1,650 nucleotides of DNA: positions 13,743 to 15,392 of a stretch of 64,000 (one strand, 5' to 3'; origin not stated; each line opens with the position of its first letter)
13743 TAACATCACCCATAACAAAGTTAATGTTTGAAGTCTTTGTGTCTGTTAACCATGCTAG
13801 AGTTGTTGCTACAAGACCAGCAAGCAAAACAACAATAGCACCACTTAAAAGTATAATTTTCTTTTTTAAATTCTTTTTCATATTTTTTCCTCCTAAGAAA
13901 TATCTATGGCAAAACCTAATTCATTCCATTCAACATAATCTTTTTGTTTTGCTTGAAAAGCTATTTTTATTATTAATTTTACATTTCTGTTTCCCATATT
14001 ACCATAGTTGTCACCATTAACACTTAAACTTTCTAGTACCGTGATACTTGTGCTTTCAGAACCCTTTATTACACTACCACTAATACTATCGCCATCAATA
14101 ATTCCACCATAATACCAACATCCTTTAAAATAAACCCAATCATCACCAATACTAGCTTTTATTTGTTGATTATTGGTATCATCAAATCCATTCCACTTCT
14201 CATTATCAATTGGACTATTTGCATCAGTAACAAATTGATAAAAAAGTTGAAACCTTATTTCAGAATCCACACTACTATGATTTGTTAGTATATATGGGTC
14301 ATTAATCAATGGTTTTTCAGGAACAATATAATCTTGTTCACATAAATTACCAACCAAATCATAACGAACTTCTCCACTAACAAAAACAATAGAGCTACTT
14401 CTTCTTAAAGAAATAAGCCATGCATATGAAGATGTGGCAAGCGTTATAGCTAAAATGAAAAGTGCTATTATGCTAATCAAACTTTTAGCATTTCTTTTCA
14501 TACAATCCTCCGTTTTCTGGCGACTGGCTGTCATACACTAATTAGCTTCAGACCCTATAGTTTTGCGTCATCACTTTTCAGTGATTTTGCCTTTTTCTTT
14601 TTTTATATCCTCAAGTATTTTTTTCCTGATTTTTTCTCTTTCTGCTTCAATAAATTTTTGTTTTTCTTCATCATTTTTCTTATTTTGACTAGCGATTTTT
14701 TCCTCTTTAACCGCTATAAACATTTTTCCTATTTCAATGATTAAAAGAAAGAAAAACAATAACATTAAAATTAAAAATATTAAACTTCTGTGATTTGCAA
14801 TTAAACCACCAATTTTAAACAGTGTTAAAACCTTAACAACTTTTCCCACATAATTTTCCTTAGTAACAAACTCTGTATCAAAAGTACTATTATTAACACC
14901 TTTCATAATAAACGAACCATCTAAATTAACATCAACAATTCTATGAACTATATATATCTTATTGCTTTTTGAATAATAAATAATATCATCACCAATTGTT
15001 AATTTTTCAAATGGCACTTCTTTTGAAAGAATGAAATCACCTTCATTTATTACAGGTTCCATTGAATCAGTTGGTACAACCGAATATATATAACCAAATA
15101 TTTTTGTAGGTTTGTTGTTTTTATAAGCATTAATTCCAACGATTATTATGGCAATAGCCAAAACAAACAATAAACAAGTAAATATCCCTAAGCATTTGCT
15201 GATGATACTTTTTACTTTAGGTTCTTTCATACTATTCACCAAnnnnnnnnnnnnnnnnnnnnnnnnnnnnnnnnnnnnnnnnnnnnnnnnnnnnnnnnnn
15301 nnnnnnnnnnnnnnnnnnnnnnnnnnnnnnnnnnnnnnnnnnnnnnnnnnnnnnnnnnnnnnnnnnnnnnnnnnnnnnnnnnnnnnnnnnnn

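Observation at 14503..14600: Second GEMM-I riboswitch (copy A) embedded at the junction of two cistrons and overlapping the 3' end of a sipW-like CDS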

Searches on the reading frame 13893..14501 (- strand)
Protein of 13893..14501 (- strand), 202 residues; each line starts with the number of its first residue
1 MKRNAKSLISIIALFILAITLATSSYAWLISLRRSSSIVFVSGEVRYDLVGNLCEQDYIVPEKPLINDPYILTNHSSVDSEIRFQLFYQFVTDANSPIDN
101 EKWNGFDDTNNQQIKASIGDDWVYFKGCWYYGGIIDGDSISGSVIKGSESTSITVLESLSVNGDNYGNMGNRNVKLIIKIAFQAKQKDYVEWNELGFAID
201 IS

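Call 6: search_protein_families(library=pfam, proteins=[window:13893-14501:-], max_evalue=0.01)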
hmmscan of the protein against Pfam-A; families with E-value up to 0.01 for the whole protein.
window:13893-14501:- (202 aa): 0 families

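Call 7: search_protein_families(library=ncbifam, proteins=[window:13893-14501:-], max_evalue=0.01)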
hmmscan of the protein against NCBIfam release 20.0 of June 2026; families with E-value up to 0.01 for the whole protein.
window:13893-14501:- (202 aa): 0 families
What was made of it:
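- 13893..14501 (-): Gene for a 202-aa secreted protein with a SipW-substrate-like signal peptide (…ATSSYAW…). This is the gene directly behind the aptamer. No Pfam or NCBIfam hit (calls 6, 7).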

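Call 12: find_homologous_proteins(query=window:13896-14501:-, max_evalue=0.001)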
Query window:13896-14501:- (202 aa): 7 proteins with E <= 0.001 among 128 candidates.
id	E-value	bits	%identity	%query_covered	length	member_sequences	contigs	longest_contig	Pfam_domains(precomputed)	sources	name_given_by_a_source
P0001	2.1e-128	444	99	100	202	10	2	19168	-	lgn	-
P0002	8.0e-91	321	72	100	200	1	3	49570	-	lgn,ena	-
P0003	1.3e-87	310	99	69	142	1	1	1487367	-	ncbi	-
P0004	5.0e-70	253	60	100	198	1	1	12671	-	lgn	-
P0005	3.9e-69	250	58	100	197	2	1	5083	-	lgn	-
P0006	2.9e-64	234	57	100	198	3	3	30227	-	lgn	-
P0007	4.1e-64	234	57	100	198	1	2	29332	-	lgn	-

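Call 13: find_encoding_contigs(protein=P0002, flank=10000, max_places=3)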
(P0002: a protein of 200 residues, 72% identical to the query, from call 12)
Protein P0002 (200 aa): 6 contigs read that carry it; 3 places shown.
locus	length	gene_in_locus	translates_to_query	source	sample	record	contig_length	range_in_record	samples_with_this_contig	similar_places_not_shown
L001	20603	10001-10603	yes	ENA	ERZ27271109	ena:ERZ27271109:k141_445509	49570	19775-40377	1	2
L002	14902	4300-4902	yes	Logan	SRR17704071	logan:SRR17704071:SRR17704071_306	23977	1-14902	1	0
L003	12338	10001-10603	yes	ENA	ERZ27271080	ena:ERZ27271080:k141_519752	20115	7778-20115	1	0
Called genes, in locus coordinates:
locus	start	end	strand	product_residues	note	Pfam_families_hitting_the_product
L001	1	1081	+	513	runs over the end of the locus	PF00990:GGDEF, PF00563:EAL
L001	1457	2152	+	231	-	-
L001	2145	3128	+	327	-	-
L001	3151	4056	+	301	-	-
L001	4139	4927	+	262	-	-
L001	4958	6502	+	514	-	-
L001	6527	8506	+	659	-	PF09823:DUF2357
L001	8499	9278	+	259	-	-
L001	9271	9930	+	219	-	-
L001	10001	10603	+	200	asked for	-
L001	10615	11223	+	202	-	-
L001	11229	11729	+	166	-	-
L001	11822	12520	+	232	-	-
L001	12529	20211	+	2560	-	-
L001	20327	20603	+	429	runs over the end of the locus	PF02056:Glyco_hydro_4, PF11975:Glyco_hydro_4C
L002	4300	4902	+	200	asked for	-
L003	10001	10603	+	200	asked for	-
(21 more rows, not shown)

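Call 14: find_encoding_contigs(protein=P0003, flank=10000, max_places=2)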
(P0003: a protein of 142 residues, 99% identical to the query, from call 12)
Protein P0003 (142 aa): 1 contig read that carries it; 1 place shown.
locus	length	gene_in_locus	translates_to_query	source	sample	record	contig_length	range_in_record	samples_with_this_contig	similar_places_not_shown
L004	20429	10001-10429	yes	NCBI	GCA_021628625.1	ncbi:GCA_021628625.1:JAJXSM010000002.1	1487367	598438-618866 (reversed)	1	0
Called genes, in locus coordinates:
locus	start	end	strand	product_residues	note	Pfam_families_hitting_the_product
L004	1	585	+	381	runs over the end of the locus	PF00990:GGDEF, PF00563:EAL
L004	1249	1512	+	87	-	-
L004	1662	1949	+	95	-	-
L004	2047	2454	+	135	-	-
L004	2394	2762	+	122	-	-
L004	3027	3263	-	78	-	-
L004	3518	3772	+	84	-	-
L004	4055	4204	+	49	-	-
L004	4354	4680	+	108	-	-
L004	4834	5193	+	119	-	-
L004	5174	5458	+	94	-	-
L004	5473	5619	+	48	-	-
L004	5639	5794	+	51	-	-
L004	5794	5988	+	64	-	-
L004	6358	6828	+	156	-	-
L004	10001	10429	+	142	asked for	-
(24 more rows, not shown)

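Call 15: find_encoding_contigs(protein=P0004, flank=10000, max_places=2)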
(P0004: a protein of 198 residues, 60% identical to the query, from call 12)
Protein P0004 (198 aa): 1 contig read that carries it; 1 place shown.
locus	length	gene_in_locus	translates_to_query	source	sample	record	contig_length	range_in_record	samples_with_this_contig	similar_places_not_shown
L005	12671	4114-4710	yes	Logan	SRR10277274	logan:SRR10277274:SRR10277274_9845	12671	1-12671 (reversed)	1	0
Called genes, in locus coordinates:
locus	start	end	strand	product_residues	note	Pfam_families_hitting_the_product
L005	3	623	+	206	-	?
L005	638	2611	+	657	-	PF09823:DUF2357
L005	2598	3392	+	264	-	-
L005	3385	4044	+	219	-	-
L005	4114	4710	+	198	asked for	-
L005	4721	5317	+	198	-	-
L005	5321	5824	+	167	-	-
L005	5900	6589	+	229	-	-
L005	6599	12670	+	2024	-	?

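Call 16: find_encoding_contigs(protein=P0005, flank=10000, max_places=2)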
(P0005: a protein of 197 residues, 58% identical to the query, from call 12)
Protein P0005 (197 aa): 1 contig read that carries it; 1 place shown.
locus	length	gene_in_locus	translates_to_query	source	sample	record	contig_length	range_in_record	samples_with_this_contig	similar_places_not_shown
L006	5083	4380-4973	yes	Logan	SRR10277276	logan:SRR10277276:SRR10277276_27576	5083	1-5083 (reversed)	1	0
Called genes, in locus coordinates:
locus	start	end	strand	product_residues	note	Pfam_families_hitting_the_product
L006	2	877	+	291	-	?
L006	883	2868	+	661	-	PF09823:DUF2357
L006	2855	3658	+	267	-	-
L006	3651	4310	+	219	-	-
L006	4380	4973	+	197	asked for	-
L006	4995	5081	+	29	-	?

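Call 17: find_encoding_contigs(protein=P0006, flank=10000, max_places=3)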
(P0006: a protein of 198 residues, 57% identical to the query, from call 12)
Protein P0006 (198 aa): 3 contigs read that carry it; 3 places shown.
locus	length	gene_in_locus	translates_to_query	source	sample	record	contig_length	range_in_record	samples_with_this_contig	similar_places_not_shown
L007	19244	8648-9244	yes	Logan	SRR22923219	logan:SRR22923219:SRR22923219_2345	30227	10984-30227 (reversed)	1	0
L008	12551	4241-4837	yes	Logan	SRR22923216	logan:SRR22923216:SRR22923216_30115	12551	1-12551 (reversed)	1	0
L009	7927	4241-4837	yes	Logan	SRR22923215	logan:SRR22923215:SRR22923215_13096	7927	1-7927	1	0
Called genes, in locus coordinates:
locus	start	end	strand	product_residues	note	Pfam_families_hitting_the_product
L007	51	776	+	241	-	-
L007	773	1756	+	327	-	-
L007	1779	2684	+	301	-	-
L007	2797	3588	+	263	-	-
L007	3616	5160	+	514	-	-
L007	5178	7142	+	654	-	-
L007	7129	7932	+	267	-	-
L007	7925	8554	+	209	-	-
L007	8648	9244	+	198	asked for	-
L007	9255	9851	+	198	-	-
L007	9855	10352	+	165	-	-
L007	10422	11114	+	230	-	-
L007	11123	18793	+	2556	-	-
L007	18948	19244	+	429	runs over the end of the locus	PF02056:Glyco_hydro_4, PF11975:Glyco_hydro_4C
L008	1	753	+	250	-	?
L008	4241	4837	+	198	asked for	-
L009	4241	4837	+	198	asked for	-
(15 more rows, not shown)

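Call 18: find_encoding_contigs(protein=P0007, flank=10000, max_places=2)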
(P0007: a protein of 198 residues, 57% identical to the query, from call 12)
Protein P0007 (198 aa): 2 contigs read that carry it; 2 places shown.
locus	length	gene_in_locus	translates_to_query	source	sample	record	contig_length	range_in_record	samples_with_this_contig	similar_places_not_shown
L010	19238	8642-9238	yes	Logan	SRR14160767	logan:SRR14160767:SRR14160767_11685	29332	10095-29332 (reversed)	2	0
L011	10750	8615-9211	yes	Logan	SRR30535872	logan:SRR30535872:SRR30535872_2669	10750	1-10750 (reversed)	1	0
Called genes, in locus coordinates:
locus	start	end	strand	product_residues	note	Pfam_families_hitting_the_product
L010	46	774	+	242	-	-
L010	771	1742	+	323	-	-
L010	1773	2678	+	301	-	-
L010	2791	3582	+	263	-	-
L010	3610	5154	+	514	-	-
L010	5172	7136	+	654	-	-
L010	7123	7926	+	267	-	-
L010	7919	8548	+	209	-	-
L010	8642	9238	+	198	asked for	-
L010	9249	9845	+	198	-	-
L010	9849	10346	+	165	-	-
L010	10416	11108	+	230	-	-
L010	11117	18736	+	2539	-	-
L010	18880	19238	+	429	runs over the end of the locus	PF02056:Glyco_hydro_4, PF11975:Glyco_hydro_4C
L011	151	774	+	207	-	-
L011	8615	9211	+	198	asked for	-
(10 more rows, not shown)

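Call 33: find_related_loci(query=A2, collection=genome_contigs, flank=10000)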
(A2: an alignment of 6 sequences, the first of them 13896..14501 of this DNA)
Query A2 (202 aa) in genome_contigs; peptide patterns used: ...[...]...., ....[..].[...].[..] (x = any residue, [..] = any of these).
141 stretches matched a pattern, but none encodes a relative of the query by tblastn (E <= 1e-3).

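Call 48: search_solved_structures(query=A2, max_evalue=10)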
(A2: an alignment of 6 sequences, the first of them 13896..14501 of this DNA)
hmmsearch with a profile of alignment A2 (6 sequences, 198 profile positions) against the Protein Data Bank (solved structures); distinct sequences matched with E-value up to 10: 5.
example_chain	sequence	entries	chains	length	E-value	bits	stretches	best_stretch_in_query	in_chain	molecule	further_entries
9bwf_A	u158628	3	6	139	0.23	14.1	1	98-157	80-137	Cellulose oxidative enzyme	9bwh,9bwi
7rb9_D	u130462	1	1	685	0.28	13.8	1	140-194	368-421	Isoform 3 of Unconventional myosin-XV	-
7r91_D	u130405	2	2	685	0.28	13.8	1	140-194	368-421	Isoform 3 of Unconventional myosin-XV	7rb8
7udt_D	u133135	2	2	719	0.31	13.7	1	140-194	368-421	Unconventional myosin-XV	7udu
1h8g_A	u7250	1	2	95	7.3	9.2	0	87-146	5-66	MAJOR AUTOLYSIN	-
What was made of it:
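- On TasA/camelysin-like fibre subunit, for the 202-aa downstream gene: No PDB sequence relative (call 48).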

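Call 53: predict_structure(alignment_id=A2)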
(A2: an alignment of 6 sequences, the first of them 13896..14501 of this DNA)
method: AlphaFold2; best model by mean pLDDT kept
length: 202 residues; sequences in the alignment: 6
mean_pLDDT: 68.2   pTM: 0.65
mean pLDDT of the five models: 68.2, 66.0, 58.3, 56.5, 55.3
residues with pLDDT >= 90: 6; 70-90: 104; 50-70: 54; < 50: 38
segments of 3 or more residues with pLDDT < 50: 21-36, 50-61, 164-170, 200-202
pLDDT, mean of each block of 10 residues (from residue 1): 69 73 39 45 57 44 61 74 85 70 79 79 90 86 79 77 51 69 76 67 39
secondary structure, 60 per line:
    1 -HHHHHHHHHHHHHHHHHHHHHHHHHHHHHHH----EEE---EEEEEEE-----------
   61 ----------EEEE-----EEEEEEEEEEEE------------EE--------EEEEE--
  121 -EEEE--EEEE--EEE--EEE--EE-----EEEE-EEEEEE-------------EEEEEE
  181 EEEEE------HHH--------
elements in order: H2-32 E37-39 E43-49 E71-74 E80-91 E114-118 E122-125 E128-131 E134-136 E139-141 E151-154 E156-161 E175-185

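Call 55: fold_search(model_id=the predicted structure, library=pdb)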
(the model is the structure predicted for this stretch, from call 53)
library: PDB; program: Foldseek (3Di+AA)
matches with E <= 10: 727; with E <= 0.001: 0
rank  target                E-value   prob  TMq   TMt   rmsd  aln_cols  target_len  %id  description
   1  9t3p_A                4.4e-02  0.44  0.22  0.34  13.9       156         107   11  Nonameric Ena1C ring of Bacillus cereus (released 2025-12-03)
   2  1ut2_A                4.9e-02  0.28  0.24  0.31  12.3       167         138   13  AfaE-3 adhesin from Escherichia Coli (released 2004-08-31)
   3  9gg2_A                5.5e-02  0.12  0.15  0.09  17.7       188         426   10  Structure of IPNV L5 capsid (released 2025-01-08)
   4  1s4c_C                5.8e-02  0.07  0.11  0.14  16.1       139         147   10  YHCH PROTEIN (HI0227) COPPER COMPLEX (released 2005-06-14)
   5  1usq_F                7.3e-02  0.23  0.23  0.30  13.2       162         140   14  Complex of E. Coli DraE adhesin with Chloramphenicol (released 2004-08-31)
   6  7c9x_C                7.3e-02  0.10  0.14  0.12  15.0       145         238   10  Echovirus 3 F-particle (released 2020-08-12)
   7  4dy5_A                8.6e-02  0.21  0.20  0.30  11.9       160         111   10  Crystal structure of Salmonella Typhimurium PliG, a periplasmic lysozyme inhibitor of g-type lysozyme (released 2012-06-13)
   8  4k1y_A                1.2e-01  0.20  0.22  0.19   8.9       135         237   12  Crystal structure of Canavalia boliviana lectin in complex with Man1-3Man-OMe (released 2014-04-09)
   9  7vym_A                1.2e-01  0.15  0.24  0.19  12.2       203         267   11  Coxsackievirus B3 at pH7.4 (VP3-234E) incubation with coxsackievirus and adenovirus receptor for 10min (released 2022-01-19)
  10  4tsd_A                1.3e-01  0.06  0.15  0.16  15.5       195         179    9  Crystal structure of Helicobacter pylori HP1029 (released 2015-06-10)
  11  3puh_A                1.3e-01  0.03  0.11  0.05  18.7       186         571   10  Cocaine Esterase, wild-type biologically active dimer (released 2011-09-21)
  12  9ktq                  1.4e-01  0.04  0.10  0.10  20.0       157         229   12  Crystal structure of the pathogen-secreted apoplastic GH12 xyloglucan-specific endoglucanase XEG1 (released 2025-12-10)
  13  9pnk_A                1.4e-01  0.23  0.26  0.13  12.6       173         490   10  Crystal structure of the GH29-like fucosidase FucWf4 in complex with fucose (released 2025-11-05)
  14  1usq_A                1.4e-01  0.21  0.25  0.33  12.8       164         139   12  Complex of E. Coli DraE adhesin with Chloramphenicol (released 2004-08-31)
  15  1usz                  1.5e-01  0.16  0.24  0.30  12.5       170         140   14  SeMet AfaE-3 adhesin from Escherichia Coli (released 2004-08-31)
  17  5of1_A                1.7e-01  0.35  0.32  0.32   8.9       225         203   10  The structural versatility of TasA in B. subtilis biofilm formation (released 2018-03-21)
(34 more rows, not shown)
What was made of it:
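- On TasA/camelysin-like fibre subunit, for the 202-aa downstream gene: In the Foldseek PDB search, TasA 5of1 is rank 17 with E 0.17 and TM 0.32, on a model with pLDDT 68 (calls 53, 55).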

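Call 61: find_related_loci(query=A2, collection=metagenome_contigs, flank=1500)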
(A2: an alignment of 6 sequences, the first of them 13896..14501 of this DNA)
Query A2 (202 aa) in metagenome_contigs; peptide patterns used: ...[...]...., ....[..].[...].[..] (x = any residue, [..] = any of these).
246 stretches matched a pattern, but none encodes a relative of the query by tblastn (E <= 1e-3).

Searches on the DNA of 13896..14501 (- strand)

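Call 19: search_rna_families(sources=[L001, L004, L005, L006, L007, L010, L011], threshold=gathering, show_alignments=0)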
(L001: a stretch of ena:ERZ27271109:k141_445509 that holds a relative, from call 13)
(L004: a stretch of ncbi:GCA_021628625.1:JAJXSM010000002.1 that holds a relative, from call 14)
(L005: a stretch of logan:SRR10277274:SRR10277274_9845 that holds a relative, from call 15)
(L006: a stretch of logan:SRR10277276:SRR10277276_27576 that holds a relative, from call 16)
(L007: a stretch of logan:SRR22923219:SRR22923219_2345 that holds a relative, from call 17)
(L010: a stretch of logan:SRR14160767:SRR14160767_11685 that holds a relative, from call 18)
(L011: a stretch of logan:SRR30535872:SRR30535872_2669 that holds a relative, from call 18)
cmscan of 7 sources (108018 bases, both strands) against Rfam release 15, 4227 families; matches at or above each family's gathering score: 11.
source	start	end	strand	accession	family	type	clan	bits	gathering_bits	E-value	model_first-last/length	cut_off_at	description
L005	4014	4098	+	RF01051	c-di-GMP-I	Cis-reg; riboswitch;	CL00126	74.5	35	1.5e-12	1-87/87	no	c-di-GMP-I riboswitch aptamer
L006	4280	4364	+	RF01051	c-di-GMP-I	Cis-reg; riboswitch;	CL00126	74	35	2e-12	1-87/87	no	c-di-GMP-I riboswitch aptamer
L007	8546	8630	+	RF01051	c-di-GMP-I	Cis-reg; riboswitch;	CL00126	73.2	35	3.1e-12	1-87/87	no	c-di-GMP-I riboswitch aptamer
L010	8540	8624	+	RF01051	c-di-GMP-I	Cis-reg; riboswitch;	CL00126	73.2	35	3.1e-12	1-87/87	no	c-di-GMP-I riboswitch aptamer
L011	8513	8597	+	RF01051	c-di-GMP-I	Cis-reg; riboswitch;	CL00126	73.2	35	3.1e-12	1-87/87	no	c-di-GMP-I riboswitch aptamer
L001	9900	9983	+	RF01051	c-di-GMP-I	Cis-reg; riboswitch;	CL00126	72.6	35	4.4e-12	1-87/87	no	c-di-GMP-I riboswitch aptamer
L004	9754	9841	+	RF01051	c-di-GMP-I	Cis-reg; riboswitch;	CL00126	70.8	35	1.2e-11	1-87/87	no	c-di-GMP-I riboswitch aptamer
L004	986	1059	+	RF01051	c-di-GMP-I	Cis-reg; riboswitch;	CL00126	64.1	35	5.2e-10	1-87/87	no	c-di-GMP-I riboswitch aptamer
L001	1175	1248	+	RF01051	c-di-GMP-I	Cis-reg; riboswitch;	CL00126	63.9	35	5.9e-10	1-87/87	no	c-di-GMP-I riboswitch aptamer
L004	1122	1195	+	RF01051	c-di-GMP-I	Cis-reg; riboswitch;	CL00126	63.1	35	9e-10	1-87/87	no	c-di-GMP-I riboswitch aptamer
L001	1333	1406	+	RF01051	c-di-GMP-I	Cis-reg; riboswitch;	CL00126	61.3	35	2.6e-09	1-87/87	no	c-di-GMP-I riboswitch aptamer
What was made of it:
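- All copies score the full model at about 70 bits or more (call 19).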

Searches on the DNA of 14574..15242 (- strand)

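Call 36: search_rna_families(sources=[L012, L013, L014, L015, L016, L017], threshold=gathering)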
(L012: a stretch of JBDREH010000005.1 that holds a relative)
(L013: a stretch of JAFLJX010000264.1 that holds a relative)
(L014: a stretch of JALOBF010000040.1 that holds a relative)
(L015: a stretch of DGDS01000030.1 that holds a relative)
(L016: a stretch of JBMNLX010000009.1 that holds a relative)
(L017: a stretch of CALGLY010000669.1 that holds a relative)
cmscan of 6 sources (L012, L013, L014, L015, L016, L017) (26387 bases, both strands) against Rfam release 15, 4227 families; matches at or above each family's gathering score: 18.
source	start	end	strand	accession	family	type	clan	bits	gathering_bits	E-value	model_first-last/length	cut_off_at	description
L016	527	599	+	RF00005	tRNA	Gene; tRNA;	CL00001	72.4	29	2.9e-14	1-71/71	no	tRNA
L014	456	528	+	RF00005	tRNA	Gene; tRNA;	CL00001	69.9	29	1.3e-13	1-71/71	no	tRNA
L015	808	880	+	RF00005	tRNA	Gene; tRNA;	CL00001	69.9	29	1.3e-13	1-71/71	no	tRNA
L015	1160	1234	+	RF00005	tRNA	Gene; tRNA;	CL00001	66.7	29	1e-12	1-71/71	no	tRNA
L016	887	961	+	RF00005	tRNA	Gene; tRNA;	CL00001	66.7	29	1e-12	1-71/71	no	tRNA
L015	1342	1423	+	RF01051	c-di-GMP-I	Cis-reg; riboswitch;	CL00126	65.3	35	6.7e-11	1-87/87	no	c-di-GMP-I riboswitch aptamer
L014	830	904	+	RF00005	tRNA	Gene; tRNA;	CL00001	65.1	29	2.8e-12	1-71/71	no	tRNA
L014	1034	1110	+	RF03167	c-di-GMP-I-GGC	Cis-reg; riboswitch;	CL00126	61.1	59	2.3e-12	1-80/80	no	c-di-GMP-I-GGC riboswitch aptamer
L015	981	1052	+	RF00005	tRNA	Gene; tRNA;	CL00001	60.4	29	5.7e-11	1-71/71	no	tRNA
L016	704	775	+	RF00005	tRNA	Gene; tRNA;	CL00001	60.4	29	5.7e-11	1-71/71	no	tRNA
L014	646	717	+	RF00005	tRNA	Gene; tRNA;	CL00001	60.3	29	5.9e-11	1-71/71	no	tRNA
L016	1078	1159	+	RF03167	c-di-GMP-I-GGC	Cis-reg; riboswitch;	CL00126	59.9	59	5.2e-12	1-80/80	no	c-di-GMP-I-GGC riboswitch aptamer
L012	557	630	+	RF01051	c-di-GMP-I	Cis-reg; riboswitch;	CL00126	56.2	35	1.1e-08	1-87/87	no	c-di-GMP-I riboswitch aptamer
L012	5030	5121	+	RF01831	THF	Cis-reg; riboswitch;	-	56.1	36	2.7e-10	1-99/99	no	THF (Tetrahydrofolate) riboswitch aptamer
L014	733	815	+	RF00005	tRNA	Gene; tRNA;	CL00001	55.8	29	1.1e-09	1-71/71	no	tRNA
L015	1066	1148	+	RF00005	tRNA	Gene; tRNA;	CL00001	55.8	29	1.1e-09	1-71/71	no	tRNA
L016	790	872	+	RF00005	tRNA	Gene; tRNA;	CL00001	55.8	29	1.1e-09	1-71/71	no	tRNA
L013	722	797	+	RF01051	c-di-GMP-I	Cis-reg; riboswitch;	CL00126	53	35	6.5e-08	1-87/87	no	c-di-GMP-I riboswitch aptamer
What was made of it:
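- On c-di-GMP-I riboswitch aptamer (RF01051): It is the best family within clan CL00126, while some distant loci score best as the GGC variant RF03167 (call 36).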
